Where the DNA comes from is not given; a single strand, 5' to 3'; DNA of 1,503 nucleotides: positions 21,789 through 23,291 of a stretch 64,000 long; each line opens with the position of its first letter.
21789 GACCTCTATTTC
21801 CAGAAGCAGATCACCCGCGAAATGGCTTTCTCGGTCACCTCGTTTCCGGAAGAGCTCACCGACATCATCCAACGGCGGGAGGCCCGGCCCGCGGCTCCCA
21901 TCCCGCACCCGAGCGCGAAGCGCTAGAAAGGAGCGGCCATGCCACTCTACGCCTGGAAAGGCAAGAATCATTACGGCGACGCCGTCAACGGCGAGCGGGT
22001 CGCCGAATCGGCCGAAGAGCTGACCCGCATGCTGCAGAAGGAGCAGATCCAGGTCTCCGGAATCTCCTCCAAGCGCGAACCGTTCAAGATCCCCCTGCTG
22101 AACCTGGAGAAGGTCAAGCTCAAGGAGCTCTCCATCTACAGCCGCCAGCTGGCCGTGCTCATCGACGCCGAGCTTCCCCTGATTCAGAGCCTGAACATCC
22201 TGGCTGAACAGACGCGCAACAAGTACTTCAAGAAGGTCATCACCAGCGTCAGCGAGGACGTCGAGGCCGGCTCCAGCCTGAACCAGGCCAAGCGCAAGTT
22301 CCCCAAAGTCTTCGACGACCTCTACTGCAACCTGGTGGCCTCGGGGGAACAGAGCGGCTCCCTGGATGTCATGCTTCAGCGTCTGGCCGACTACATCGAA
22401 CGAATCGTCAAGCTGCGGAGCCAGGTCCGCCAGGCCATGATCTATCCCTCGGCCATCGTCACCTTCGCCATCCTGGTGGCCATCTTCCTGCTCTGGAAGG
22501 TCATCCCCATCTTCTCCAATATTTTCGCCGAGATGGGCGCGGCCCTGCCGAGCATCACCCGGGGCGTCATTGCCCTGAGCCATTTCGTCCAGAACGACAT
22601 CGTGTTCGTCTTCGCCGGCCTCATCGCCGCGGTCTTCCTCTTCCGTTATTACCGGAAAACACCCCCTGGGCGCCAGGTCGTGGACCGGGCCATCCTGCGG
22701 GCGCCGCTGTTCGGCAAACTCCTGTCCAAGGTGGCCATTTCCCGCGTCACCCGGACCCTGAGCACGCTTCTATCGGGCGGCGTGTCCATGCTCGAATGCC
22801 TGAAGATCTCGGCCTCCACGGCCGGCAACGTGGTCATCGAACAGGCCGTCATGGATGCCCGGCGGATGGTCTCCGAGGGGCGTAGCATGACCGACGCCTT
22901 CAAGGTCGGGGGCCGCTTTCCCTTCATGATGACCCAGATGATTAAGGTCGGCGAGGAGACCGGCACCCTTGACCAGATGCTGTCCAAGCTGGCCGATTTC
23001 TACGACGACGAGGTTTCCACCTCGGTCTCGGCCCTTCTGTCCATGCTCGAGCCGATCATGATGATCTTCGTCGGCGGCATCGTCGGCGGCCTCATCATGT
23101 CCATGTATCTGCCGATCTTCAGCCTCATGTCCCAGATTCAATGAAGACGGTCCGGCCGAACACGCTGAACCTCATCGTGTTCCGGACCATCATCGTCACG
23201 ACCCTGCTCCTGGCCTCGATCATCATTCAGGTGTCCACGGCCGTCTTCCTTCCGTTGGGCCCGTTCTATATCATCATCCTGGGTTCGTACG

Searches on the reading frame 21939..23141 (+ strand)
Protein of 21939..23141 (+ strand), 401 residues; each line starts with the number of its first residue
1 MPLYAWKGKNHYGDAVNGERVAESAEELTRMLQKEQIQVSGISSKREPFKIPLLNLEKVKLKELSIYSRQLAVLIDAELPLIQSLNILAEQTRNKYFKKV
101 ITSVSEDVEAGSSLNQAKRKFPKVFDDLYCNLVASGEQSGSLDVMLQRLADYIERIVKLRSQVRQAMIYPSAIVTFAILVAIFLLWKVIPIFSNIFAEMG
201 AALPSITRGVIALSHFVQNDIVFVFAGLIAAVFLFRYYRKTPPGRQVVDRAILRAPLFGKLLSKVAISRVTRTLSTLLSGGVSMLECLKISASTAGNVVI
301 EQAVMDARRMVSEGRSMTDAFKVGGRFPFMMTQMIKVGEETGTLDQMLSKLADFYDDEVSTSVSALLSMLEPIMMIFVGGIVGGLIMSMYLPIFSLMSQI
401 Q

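Call 73: search_protein_families(library=pfam, proteins=[window:21939-23141:+], max_evalue=0.001)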
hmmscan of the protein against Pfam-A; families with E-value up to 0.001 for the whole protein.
window:21939-23141:+ (401 aa): 2 families
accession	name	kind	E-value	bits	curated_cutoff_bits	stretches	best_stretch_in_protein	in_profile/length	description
PF00482.28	T2SSF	-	3.3e-65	218.1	25.2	2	68-190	2-125/125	Type II secretion system (T2SS), protein F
PF13231.12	PMT_2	-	0.00079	20.1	26.1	0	156-240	13-95/160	Dolichyl-phosphate-mannose-protein mannosyltransferase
